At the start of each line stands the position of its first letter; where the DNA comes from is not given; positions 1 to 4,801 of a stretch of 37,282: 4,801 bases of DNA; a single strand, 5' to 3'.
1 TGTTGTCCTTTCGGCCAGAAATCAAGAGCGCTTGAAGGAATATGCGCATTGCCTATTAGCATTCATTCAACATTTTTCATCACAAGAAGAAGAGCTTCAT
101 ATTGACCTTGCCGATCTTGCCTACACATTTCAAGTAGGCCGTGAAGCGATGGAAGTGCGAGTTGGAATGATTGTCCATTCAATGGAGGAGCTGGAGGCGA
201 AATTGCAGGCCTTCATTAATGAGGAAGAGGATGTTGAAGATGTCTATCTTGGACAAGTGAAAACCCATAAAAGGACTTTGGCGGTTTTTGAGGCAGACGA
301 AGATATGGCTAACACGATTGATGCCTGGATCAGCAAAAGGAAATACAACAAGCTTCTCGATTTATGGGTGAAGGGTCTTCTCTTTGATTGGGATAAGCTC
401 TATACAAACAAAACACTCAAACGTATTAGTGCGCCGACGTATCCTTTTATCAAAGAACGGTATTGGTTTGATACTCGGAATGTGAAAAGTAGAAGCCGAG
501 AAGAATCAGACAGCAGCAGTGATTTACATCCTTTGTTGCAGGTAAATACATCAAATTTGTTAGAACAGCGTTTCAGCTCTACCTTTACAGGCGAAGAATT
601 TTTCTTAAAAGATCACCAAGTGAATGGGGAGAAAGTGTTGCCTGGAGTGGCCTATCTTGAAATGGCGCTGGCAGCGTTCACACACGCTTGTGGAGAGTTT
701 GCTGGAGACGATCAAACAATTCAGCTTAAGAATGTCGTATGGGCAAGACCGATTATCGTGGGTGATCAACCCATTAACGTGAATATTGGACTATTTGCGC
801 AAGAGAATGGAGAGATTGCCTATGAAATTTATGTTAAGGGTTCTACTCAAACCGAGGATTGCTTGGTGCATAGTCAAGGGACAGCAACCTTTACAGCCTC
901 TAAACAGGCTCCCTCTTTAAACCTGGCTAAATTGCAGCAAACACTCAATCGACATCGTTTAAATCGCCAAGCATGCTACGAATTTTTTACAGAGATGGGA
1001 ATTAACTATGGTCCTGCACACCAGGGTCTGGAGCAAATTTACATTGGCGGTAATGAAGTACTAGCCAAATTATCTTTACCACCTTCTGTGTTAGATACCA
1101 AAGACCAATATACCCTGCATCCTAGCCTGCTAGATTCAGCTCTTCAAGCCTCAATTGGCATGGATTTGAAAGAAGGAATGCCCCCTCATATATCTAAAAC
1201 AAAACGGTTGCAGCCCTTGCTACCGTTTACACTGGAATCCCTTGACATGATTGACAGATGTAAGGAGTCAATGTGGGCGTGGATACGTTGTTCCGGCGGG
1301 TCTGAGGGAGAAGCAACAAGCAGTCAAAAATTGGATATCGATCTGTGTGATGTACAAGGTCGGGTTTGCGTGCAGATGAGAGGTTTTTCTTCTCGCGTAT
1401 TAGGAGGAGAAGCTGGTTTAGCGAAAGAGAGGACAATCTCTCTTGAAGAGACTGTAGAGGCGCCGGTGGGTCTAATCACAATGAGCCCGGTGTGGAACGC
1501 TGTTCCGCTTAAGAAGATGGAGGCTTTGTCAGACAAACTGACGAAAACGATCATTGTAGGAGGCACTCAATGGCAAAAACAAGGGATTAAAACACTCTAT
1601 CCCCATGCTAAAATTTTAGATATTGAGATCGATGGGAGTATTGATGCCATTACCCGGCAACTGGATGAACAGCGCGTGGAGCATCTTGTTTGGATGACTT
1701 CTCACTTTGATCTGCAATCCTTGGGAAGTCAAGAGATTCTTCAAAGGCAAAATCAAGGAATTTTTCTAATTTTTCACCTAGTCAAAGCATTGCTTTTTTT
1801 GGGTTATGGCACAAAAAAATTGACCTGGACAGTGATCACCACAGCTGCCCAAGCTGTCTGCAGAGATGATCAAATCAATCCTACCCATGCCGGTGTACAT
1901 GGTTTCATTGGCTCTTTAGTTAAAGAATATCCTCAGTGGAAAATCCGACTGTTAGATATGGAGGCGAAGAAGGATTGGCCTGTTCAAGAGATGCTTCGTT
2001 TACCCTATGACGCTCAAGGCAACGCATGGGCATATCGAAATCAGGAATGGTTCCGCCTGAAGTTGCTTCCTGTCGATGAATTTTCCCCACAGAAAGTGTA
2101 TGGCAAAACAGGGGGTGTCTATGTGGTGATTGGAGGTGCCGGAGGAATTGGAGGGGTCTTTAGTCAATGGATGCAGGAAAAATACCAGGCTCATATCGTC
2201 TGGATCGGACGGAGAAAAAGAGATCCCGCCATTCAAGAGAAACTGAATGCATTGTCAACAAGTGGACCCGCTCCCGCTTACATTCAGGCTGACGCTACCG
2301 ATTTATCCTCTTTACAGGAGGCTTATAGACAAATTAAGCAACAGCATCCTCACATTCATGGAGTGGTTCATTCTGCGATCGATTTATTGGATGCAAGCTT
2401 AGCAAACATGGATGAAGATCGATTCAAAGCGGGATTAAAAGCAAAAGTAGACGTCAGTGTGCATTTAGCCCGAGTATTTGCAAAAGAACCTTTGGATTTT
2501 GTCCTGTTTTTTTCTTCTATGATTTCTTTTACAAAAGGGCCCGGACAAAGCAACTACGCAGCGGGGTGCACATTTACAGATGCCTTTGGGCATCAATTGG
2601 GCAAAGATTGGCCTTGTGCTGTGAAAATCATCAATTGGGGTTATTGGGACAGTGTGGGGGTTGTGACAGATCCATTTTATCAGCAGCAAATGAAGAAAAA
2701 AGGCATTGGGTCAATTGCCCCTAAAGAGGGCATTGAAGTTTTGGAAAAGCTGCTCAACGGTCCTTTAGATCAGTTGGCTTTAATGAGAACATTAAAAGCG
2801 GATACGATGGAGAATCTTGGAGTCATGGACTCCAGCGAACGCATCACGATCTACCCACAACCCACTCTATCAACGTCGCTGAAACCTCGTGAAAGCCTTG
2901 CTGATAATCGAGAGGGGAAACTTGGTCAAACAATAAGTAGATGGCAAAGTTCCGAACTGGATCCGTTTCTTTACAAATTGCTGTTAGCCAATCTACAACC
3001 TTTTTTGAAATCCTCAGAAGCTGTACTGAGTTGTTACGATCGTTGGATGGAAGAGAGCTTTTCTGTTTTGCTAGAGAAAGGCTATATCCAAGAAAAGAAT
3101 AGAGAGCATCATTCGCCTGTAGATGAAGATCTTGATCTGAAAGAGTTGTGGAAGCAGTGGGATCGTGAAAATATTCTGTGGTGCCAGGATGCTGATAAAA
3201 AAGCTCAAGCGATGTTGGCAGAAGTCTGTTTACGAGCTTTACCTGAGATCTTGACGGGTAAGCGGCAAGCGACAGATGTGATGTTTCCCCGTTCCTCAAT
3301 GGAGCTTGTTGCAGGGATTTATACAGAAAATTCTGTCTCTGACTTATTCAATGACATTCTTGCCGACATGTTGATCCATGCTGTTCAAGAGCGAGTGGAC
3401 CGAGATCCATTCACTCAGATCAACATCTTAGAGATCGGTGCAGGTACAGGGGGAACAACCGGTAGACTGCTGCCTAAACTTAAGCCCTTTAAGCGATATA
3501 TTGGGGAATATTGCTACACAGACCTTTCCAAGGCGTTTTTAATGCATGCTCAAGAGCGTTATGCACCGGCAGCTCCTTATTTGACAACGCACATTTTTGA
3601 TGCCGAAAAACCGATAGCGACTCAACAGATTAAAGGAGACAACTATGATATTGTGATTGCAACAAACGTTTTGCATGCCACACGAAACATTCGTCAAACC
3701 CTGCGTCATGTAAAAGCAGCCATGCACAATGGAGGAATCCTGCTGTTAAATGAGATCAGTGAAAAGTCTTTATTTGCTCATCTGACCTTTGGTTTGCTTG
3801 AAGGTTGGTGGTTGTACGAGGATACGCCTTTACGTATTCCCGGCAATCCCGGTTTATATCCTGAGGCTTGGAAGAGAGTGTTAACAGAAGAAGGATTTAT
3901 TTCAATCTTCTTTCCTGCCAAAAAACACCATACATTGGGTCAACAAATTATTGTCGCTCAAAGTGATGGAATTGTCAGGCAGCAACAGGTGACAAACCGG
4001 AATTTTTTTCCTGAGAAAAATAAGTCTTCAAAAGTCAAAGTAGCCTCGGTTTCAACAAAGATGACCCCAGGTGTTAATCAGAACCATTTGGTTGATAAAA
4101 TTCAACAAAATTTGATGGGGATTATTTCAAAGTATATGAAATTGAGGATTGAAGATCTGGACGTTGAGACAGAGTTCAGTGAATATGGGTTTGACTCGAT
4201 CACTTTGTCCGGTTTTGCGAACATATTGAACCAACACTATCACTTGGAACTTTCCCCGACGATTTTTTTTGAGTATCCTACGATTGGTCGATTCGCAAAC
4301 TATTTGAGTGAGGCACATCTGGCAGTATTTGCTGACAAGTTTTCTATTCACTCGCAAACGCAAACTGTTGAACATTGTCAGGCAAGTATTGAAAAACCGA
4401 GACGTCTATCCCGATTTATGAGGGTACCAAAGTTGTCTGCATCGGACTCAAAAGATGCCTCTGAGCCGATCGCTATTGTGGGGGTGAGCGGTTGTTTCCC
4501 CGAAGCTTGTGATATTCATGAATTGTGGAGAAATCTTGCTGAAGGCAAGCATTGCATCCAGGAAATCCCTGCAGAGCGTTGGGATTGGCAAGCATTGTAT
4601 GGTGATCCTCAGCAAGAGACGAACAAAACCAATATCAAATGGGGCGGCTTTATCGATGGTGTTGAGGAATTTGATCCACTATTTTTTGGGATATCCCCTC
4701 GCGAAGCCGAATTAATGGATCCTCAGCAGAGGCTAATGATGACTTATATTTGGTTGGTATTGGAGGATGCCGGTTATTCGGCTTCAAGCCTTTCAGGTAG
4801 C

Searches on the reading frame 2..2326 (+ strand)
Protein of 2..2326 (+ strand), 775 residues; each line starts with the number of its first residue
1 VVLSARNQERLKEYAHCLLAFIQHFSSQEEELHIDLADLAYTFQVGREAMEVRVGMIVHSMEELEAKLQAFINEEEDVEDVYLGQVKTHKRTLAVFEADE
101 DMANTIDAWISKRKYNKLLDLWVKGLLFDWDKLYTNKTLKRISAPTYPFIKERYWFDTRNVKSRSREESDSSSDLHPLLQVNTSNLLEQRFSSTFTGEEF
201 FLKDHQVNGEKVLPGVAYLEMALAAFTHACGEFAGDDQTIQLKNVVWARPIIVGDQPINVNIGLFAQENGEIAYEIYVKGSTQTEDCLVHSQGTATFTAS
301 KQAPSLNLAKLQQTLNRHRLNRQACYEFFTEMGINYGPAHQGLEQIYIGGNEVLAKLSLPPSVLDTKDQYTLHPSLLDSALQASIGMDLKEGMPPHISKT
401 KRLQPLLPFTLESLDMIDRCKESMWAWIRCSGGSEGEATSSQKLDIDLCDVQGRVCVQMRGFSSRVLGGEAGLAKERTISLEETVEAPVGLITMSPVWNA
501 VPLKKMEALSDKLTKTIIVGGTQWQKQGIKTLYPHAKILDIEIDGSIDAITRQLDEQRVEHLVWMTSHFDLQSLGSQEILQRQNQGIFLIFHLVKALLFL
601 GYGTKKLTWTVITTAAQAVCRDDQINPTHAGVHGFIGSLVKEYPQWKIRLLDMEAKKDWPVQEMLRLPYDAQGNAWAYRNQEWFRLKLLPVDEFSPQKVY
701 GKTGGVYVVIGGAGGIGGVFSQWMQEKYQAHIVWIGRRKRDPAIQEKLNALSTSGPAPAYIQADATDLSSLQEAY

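Call 13: search_protein_families(library=pfam, proteins=[window:2-2326:+], max_evalue=0.00001)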
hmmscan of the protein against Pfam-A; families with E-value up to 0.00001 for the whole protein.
window:2-2326:+ (775 aa): 5 families
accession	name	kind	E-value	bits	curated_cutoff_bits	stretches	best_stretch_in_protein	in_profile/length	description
PF14765.12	PS-DH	-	1.2e-30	106.7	23.7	1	306-471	4-163/166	Polyketide synthase dehydratase N-terminal domain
PF21089.3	PKS_DH_N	-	7.8e-29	100.1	27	1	176-277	1-101/103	Polyketide synthase dehydratase domain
PF22336.2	RhiE-like_linker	-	2.4e-19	69.5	27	1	2-74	1-66/67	RhiE-like, KS-MAT linker domain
PF22621.2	CurL-like_PKS_C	-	4.4e-12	46.2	27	1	2-68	4-64/64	CurL-like, PKS C-terminal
PF08659.16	KR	-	4.1e-10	40.3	22.6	1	705-774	1-71/180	KR domain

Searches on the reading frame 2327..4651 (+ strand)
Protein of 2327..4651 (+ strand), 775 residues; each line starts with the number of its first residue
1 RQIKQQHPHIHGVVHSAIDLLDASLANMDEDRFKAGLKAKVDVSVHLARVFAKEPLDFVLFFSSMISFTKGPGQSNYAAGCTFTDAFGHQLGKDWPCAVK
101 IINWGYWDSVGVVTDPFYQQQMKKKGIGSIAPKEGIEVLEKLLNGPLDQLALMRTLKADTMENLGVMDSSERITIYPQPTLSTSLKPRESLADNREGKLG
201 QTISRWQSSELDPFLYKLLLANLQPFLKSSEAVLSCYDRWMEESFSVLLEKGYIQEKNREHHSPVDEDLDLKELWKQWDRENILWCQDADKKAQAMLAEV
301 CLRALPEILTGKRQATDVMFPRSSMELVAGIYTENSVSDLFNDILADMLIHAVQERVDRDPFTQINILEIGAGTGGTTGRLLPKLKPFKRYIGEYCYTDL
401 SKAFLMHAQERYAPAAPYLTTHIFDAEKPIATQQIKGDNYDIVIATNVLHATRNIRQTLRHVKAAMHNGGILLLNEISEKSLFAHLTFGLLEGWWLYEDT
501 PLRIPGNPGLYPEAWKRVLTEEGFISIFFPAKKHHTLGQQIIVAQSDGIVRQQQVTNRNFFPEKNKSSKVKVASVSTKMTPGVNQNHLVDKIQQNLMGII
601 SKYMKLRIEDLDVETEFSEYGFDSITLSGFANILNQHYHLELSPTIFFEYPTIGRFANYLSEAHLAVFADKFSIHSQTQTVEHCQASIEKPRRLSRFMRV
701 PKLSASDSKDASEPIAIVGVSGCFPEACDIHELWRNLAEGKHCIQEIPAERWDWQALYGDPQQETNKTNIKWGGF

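Call 13: search_protein_families(library=pfam, proteins=[window:2327-4651:+], max_evalue=0.00001)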
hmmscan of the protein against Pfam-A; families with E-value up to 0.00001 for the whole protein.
window:2327-4651:+ (775 aa): 8 families
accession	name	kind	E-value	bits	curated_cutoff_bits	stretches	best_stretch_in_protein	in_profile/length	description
PF08659.16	KR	-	1.9e-24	87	22.6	1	2-108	74-179/180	KR domain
PF08242.18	Methyltransf_12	-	1.6e-17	64.4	30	1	368-472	1-98/98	Methyltransferase domain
PF00550.31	PP-binding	-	7.3e-15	55.4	20.8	1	596-660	3-67/67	Phosphopantetheine attachment site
PF00109.32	ketoacyl-synt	-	1e-14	55.2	20.8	1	713-775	2-64/252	Beta-ketoacyl synthase, N-terminal domain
PF13649.12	Methyltransf_25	-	2.6e-08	34.9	27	1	367-470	1-97/97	Methyltransferase domain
PF08241.18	Methyltransf_11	-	5.4e-08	33.8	21.2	1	368-473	1-94/95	Methyltransferase domain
PF13489.12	Methyltransf_23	-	6.6e-08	32.9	27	1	355-485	15-127/164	Methyltransferase domain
PF13847.12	Methyltransf_31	-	2.7e-07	30.8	27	1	365-486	5-122/145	Methyltransferase domain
